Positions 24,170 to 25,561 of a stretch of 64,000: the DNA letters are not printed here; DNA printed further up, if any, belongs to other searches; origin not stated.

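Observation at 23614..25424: Low-GC three-gene islet (PIN toxin, small partner, 363-aa orphan) wedged between two core-type genes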

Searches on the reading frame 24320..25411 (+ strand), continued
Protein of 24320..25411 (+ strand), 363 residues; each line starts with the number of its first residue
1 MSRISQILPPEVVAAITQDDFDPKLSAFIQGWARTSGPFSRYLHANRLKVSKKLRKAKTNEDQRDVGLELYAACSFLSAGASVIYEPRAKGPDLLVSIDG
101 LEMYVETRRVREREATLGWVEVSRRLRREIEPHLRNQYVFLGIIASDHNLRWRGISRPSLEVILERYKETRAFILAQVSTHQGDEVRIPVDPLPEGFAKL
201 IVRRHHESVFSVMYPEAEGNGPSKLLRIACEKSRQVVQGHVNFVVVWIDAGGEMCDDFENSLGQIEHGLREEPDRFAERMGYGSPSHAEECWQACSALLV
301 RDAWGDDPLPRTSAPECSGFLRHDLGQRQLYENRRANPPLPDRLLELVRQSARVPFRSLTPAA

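Call 46: find_encoding_contigs(protein=P0014, flank=5000, max_places=3)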
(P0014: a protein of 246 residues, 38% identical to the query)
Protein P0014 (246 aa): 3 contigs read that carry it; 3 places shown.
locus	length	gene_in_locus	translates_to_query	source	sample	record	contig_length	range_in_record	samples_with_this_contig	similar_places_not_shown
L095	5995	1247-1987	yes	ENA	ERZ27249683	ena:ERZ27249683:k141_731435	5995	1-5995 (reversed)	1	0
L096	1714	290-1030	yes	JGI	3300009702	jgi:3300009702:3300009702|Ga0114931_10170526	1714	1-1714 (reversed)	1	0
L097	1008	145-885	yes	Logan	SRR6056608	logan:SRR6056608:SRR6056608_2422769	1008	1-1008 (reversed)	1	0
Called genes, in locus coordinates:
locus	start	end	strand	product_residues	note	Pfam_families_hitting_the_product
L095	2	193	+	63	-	?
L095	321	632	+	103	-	PF04255:DUF433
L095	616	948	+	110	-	PF01927:Mut7-C (weak), PF18478:PIN_10 (weak), PF18480:DUF5615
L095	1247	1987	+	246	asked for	-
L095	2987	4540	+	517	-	PF09360:zf-CDGSH, PF01645:Glu_synthase, PF01070:FMN_dh (faint)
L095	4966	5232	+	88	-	PF04365:BrnT_toxin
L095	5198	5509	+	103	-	PF14384:BrnA_antitoxin, PF12441:CopG_antitoxin (faint)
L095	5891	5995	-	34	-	?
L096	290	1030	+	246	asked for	-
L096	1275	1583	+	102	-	-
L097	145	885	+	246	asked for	-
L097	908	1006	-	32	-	?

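Call 47: find_encoding_contigs(protein=P0006, flank=6000, max_places=2)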
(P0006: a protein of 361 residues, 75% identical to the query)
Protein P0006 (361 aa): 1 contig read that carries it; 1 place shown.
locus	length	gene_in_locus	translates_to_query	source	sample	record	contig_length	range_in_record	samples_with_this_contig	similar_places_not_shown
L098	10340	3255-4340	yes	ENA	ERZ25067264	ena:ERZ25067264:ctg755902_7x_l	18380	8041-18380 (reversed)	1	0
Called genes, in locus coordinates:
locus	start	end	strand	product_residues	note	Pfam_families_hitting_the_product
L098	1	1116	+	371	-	?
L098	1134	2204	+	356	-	PF00108:Thiolase_N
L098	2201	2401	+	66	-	PF22691:Thiolase_C_1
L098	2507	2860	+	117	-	PF01796:OB_ChsH2_C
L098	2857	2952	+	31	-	-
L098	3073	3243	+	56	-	-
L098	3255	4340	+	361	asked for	-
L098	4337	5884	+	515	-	-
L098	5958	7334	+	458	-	PF02810:SEC-C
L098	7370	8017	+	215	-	-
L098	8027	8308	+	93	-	PF06291:Lambda_Bor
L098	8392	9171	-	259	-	PF02615:Ldh_2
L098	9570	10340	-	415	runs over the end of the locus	-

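Call 48: find_encoding_contigs(protein=P0007, flank=6000, max_places=2)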
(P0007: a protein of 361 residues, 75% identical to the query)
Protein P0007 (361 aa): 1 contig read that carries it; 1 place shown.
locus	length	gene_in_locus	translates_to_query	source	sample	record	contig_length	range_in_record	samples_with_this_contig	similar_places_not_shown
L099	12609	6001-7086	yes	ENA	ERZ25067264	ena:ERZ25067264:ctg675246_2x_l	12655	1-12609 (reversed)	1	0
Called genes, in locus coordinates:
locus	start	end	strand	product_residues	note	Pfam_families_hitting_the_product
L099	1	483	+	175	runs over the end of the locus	?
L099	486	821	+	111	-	PF00501:AMP-binding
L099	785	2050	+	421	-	PF00501:AMP-binding, PF13193:AMP-binding_C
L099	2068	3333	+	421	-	PF00108:Thiolase_N, PF22691:Thiolase_C_1, PF02803:Thiolase_C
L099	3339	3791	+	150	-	PF12172:zf-ChsH2, PF01796:OB_ChsH2_C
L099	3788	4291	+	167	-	-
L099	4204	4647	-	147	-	PF03050:DDE_Tnp_IS66 (weak)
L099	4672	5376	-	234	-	PF13005:zf-IS66, PF03050:DDE_Tnp_IS66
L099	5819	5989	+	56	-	-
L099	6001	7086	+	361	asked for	-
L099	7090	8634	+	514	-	-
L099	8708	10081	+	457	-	PF02810:SEC-C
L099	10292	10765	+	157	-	-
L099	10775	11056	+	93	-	PF06291:Lambda_Bor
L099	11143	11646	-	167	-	PF02615:Ldh_2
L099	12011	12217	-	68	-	-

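Call 49: search_dna_similar(query=window:24320-25408:+, collection=plasmids, mode=protein, max_evalue=0.001, max_rows=30)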
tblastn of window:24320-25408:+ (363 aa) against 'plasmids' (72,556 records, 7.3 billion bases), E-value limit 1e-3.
No match.

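Call 50: search_dna_similar(query=window:24320-25408:+, collection=phages, mode=protein, max_evalue=0.001, max_rows=20)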
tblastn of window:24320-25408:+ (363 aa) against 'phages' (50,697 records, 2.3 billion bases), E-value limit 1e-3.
No match.
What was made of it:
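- Tried and rejected: Plasmid and phage collections. tblastn with the window protein found nothing in either collection (calls 49, 50).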

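Call 52: search_protein_families(library=pfam, proteins=[L090:2044-2298:+, L090:2322-3311:+, L090:3308-3700:+, L007:4385-5227:+, L003:4557-5342:+, L093:1275-1583:+, L089:164-832:+, L091:1169-1792:+, L092:1054-1536:+, L004:4346-5332:+], max_evalue=0.05)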
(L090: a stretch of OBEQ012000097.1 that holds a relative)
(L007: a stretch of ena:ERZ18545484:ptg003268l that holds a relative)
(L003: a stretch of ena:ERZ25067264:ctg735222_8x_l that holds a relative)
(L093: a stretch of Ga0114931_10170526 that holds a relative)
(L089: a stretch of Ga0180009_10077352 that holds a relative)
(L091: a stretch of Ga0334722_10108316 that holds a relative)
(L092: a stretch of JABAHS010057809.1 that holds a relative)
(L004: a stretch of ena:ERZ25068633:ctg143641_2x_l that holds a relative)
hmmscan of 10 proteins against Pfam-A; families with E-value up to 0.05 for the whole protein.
L090:2044-2298:+ (84 aa): 1 family
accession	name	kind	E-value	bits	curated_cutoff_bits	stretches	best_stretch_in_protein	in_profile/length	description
PF02604.26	PhdYeFM_antitox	-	6.2e-06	26.3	29.8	1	1-71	1-69/74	Antitoxin Phd_YefM, type II toxin-antitoxin system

L090:2322-3311:+ (329 aa): 0 families

L090:3308-3700:+ (130 aa): 1 family
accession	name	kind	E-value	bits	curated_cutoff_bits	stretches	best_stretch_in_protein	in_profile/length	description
PF01850.27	PIN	-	1.4e-18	68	23.6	1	2-124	1-118/120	PIN domain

L007:4385-5227:+ (280 aa): 4 families
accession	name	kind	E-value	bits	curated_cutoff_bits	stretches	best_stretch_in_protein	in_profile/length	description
PF24615.2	Spectrin_Anc-1_2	-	0.0067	17.1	28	1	165-247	15-100/105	Nuclear anchorage protein 1, spectrin repeat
PF15867.10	Dynein_attach_N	-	0.0074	16.7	27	1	196-225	31-59/68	Dynein attachment factor N-terminus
PF07751.16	Abi_2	-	0.016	15.9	25.6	1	214-249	149-181/184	Abi-like protein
PF03999.17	MAP65_ASE1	-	0.022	14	26.9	1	193-273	51-135/477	Microtubule associated protein (MAP65/ASE1 family)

L003:4557-5342:+ (261 aa): 0 families

L093:1275-1583:+ (102 aa): 0 families

L089:164-832:+ (222 aa): 2 families
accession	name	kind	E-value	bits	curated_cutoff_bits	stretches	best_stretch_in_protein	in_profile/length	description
PF13590.11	DUF4136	-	7.9e-10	39.8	32.8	1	37-206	6-151/152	Domain of unknown function (DUF4136)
PF02402.22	Lysis_col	-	0.0021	18.3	27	1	12-34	11-32/49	Lysis protein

L091:1169-1792:+ (207 aa): 2 families
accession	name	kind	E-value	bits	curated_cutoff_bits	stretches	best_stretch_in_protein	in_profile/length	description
PF24838.2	8xMP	-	4e-33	114.5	30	1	18-152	2-135/136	Octameric membrane protein family (8xMP)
PF15562.11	Imm17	-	0.0075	16.6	25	1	67-95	7-38/61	Immunity protein 17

L092:1054-1536:+ (160 aa): 0 families

L004:4346-5332:+ (328 aa): 2 families
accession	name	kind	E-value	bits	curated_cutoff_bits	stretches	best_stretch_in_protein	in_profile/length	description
PF04471.18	Mrr_cat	-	2e-09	38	21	1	201-318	11-114/115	Restriction endonuclease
PF22722.2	NA-iREase1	-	0.0012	19.3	27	1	202-317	4-106/106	NACHT-associated inactive Restriction Endonuclease 1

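Call 53: predict_structure(alignment_id=A2)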
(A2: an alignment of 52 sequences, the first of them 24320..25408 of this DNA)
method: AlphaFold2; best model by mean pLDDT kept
length: 363 residues; sequences in the alignment: 52
mean_pLDDT: 93.0   pTM: 0.89
mean pLDDT of the five models: 93.0, 91.9, 91.5, 91.3, 90.2
residues with pLDDT >= 90: 299; 70-90: 45; 50-70: 18; < 50: 1
segments of 3 or more residues with pLDDT < 50: none
pLDDT, mean of each block of 10 residues (from residue 1): 83 98 97 96 98 98 98 98 97 98 98 91 97 97 86 87 96 98 94 95 97 77 87 97 97 90 95 97 98 98 76 78 91 98 98 85 53
secondary structure, 60 per line:
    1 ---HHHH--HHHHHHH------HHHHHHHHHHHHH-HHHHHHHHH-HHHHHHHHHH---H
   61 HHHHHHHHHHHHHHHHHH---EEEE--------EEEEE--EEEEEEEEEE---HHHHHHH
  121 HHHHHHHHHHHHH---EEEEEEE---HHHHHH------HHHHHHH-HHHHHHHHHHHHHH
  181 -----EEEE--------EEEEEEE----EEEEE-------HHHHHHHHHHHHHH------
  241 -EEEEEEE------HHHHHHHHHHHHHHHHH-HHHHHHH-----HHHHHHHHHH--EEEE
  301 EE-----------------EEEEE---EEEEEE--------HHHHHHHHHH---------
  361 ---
elements in order: H4-7 H10-16 H23-35 H37-45 H47-56 H60-78 E82-85 E94-98 E101-110 H114-133 E137-143 H147-152 H159-165 H167-180 E186-189 E198-204 E209-213 H221-234 E242-248 H255-271 H273-279 H285-294 E297-302 E320-324 E328-333 H342-351
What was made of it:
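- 24320..25411 (+): 363-aa protein of an uncharacterised PD-(D/E)xK-type nuclease family. It has an N-terminal helical region, a nuclease core and a C-terminal alpha/beta region. Call 53 (model with pLDDT 93, pTM 0.89).
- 24497..24748 (+): Predicted nuclease core, residues 60-143, with helix-strand-strand-strand-helix-strand order. The proposed catalytic residues are E69 (24524-24526), D93 (24596-24598), E106 (24635-24637) and R108 (24641-24643). Call 53 (secondary structure).
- On PD-(D/E)xK nuclease superfamily: AlphaFold2 model with pLDDT 93: H60-78, E82-85, E94-98, E101-110, H114-133, E137-143 (call 53).
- The model (pLDDT 93) has an alpha-beta-beta-beta-alpha-beta core (call 53).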

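Call 56: fold_search(model_id=the predicted structure, library=pdb)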
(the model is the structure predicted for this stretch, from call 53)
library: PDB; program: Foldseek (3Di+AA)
matches with E <= 10: 331; with E <= 0.001: 0
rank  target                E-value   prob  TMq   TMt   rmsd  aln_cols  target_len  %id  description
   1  4fqd_A                1.1e-02  0.14  0.12  0.11  22.6       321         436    9  Crystal structure of the enolpyruvyl transferase NikO from Streptomyces tendae (released 2012-07-25)
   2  8d84_A                1.4e-02  0.16  0.13  0.11  20.9       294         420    7  E. faecium MurAA in complex with UDP-N-acetylmuramic acid (UNAM) and a covalent adduct of PEP with Cys119 (released 2023-07-05)
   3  7tb0_A                1.9e-02  0.33  0.19  0.17  20.5       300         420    7  E. faecium MurAA in complex with fosfomycin and UNAG (released 2022-12-28)
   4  6gve_B                2.0e-02  0.16  0.14  0.15  15.5       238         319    9  GAPDH-CP12-PRK complex (released 2019-07-03)
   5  3swd_A                3.4e-02  0.30  0.18  0.16  20.9       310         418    7  E. coli MurA in complex with UDP-N-acetylmuramic acid and covalent adduct of PEP with Cys115 (released 2012-03-14)
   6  6q0a                  3.4e-02  0.14  0.13  0.12  20.7       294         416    6  Crystal structure of MurA from Clostridium difficile, mutation C116D, n the presence of UDP-N-acetylmuramic acid (released 2019-11-27)
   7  4fqd_B                3.8e-02  0.09  0.12  0.11  20.6       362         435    8  Crystal structure of the enolpyruvyl transferase NikO from Streptomyces tendae (released 2012-07-25)
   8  8gh6_A                4.0e-02  0.95  0.13  0.05  14.7        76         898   22  Bombyx mori R2 retrotransposon initiating target-primed reverse transcription (released 2023-04-05)
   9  4tkd_B                4.5e-02  0.95  0.11  0.32  12.7        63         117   24  Sulfolobus solfataricus HJC mutants (released 2015-08-12)
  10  4tkd_A                4.8e-02  0.96  0.11  0.33  12.9        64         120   20  Sulfolobus solfataricus HJC mutants (released 2015-08-12)
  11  5u4h_A                4.8e-02  0.25  0.18  0.16  20.6       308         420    9  1.05 Angstrom Resolution Crystal Structure of UDP-N-acetylglucosamine 1-carboxyvinyltransferase from Acinetobacter bau (released 2016-12-14)
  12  1naw_A                5.1e-02  0.14  0.14  0.13  21.4       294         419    7  ENOLPYRUVYL TRANSFERASE (released 1997-07-23)
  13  4tkd_D                5.7e-02  0.91  0.11  0.32  12.9        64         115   19  Sulfolobus solfataricus HJC mutants (released 2015-08-12)
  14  9a7b_A                6.1e-02  0.23  0.18  0.16  20.8       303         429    8  Integrative model of MURA2-MURA1 by crosslinking MS and deep learning (released 2024-09-18)
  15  2z2c_A                6.8e-02  0.12  0.13  0.12  20.9       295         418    6  MURA inhibited by unag-cnicin adduct (released 2008-05-20)
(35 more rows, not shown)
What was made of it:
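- Another is the R2 element endonuclease (call 56).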

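Call 65: find_homologous_proteins(query=A2, max_evalue=0.001)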
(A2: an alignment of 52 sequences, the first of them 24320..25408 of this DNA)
Query A2 (52 sequences) (363 aa, profile of the alignment): 14 proteins with E <= 0.001 among 8000 candidates.
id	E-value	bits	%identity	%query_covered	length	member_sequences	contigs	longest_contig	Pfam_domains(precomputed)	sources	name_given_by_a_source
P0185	6.1e-107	376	23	79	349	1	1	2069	-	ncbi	-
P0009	3.8e-83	298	54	98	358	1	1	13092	-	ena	-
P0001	1.8e-81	292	80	98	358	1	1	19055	-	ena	-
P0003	7.4e-80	287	76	99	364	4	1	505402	-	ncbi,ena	-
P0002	6.9e-79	284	77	97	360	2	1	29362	-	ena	-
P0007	6.4e-78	280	75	97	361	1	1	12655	-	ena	-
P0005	1.9e-77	279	78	96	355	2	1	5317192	-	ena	-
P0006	3.3e-77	278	75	97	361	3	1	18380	-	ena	-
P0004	2.3e-75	272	77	96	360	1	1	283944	-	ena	-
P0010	5.0e-55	205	59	67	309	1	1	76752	-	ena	-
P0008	6.8e-44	169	69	64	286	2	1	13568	-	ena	-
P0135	5.9e-27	113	55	54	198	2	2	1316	-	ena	-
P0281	5.1e-25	106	71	47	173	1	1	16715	-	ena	-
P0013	4.2e-21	94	66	55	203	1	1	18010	-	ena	-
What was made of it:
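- Tried and rejected: A third homolog search with the A2 profile added almost nothing, because the word index limited the candidates (call 65).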

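Call 66: find_encoding_contigs(protein=P0008, flank=6000, max_places=2)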
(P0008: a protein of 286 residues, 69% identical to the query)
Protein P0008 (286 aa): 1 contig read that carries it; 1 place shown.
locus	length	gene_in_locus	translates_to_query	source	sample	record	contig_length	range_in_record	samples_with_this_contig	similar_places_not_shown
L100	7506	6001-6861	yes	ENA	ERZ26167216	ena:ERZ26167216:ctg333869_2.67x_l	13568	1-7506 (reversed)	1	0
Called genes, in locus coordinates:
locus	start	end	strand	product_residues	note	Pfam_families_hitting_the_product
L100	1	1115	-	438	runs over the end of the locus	PF06782:UPF0236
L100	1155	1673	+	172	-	-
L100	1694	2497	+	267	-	PF00106:adh_short, PF13561:adh_short_C2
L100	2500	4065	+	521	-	PF00501:AMP-binding, PF13193:AMP-binding_C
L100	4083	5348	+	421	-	PF00108:Thiolase_N, PF22691:Thiolase_C_1, PF02803:Thiolase_C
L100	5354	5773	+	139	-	PF12172:zf-ChsH2, PF01796:OB_ChsH2_C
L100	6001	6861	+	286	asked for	-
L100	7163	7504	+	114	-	?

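Call 67: find_encoding_contigs(protein=P0013, flank=6000, max_places=2)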
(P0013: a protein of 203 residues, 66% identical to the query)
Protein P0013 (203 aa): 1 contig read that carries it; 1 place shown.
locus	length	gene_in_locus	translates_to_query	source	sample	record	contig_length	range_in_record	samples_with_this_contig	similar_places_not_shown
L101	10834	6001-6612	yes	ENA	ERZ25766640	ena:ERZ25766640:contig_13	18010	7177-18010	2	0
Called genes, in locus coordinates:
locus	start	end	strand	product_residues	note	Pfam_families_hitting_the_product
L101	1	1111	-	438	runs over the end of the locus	PF06782:UPF0236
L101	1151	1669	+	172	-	-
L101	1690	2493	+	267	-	PF00106:adh_short, PF13561:adh_short_C2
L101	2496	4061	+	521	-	PF00501:AMP-binding, PF13193:AMP-binding_C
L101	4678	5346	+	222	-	PF02803:Thiolase_C, PF22691:Thiolase_C_1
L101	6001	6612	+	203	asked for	-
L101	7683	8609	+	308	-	-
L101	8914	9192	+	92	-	-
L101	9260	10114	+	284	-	-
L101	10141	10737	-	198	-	-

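Call 74: list_cluster_members(proteins=[P0003, P0005, P0185, P0014, P0015, P0020, P0063])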
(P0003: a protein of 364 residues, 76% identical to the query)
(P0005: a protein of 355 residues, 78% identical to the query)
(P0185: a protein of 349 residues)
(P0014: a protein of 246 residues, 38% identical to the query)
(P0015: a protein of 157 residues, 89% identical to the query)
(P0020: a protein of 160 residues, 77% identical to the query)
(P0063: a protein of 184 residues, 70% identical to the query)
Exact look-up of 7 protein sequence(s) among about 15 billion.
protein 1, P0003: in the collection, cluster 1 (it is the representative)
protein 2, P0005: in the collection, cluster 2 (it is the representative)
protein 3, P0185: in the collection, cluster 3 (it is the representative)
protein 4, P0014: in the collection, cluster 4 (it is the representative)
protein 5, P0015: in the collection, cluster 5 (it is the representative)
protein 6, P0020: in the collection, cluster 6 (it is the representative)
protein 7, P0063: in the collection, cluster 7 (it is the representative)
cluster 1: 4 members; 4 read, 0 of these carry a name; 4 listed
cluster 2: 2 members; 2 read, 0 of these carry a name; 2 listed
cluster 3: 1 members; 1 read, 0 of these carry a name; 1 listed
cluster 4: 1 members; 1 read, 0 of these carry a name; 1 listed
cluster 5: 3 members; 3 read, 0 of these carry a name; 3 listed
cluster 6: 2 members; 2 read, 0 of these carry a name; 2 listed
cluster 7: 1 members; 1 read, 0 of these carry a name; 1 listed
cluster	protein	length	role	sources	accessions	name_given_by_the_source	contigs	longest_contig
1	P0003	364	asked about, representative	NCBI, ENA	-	-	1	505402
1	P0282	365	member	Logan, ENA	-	-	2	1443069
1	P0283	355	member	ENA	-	-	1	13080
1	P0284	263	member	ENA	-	-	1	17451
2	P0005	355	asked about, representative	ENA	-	-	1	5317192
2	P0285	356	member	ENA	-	-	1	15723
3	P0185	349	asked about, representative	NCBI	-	-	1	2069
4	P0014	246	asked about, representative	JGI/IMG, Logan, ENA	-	-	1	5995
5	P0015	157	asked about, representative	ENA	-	-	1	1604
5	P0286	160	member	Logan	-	-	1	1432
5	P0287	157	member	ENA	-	-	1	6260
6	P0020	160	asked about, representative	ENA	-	-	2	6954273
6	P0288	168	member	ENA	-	-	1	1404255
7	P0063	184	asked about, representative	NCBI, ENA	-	-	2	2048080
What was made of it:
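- Tried and rejected: The cluster look-up gave no names or taxa (call 74), so the organism is unidentified.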
